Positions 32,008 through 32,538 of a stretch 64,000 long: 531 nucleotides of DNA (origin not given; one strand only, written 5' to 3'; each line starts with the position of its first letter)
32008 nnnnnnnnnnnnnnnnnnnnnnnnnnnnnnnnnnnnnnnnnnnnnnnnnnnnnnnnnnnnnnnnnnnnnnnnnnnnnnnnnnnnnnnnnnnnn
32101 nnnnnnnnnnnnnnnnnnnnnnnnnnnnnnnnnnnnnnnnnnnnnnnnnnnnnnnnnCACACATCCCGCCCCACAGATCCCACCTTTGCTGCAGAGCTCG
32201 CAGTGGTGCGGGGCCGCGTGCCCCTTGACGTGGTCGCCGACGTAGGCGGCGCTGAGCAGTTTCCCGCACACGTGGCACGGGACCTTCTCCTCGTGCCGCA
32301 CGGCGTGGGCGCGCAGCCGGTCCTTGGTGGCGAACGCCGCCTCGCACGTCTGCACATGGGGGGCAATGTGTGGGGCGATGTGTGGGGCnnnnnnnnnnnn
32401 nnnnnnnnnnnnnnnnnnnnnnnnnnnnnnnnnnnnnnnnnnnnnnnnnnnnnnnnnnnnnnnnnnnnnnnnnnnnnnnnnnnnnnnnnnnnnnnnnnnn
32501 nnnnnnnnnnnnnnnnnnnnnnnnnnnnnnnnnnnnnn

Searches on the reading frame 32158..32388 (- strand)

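Call 67: search_protein_families(library=pfam, proteins=[window:32158-32388:-], max_evalue=0.01)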
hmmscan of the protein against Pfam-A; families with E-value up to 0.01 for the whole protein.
seq(77 aa): 1 family
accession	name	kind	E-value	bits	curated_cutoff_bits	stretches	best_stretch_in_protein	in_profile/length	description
PF13894.12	zf-C2H2_4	-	0.0053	17.8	27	0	15-32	6-23/24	C2H2-type zinc finger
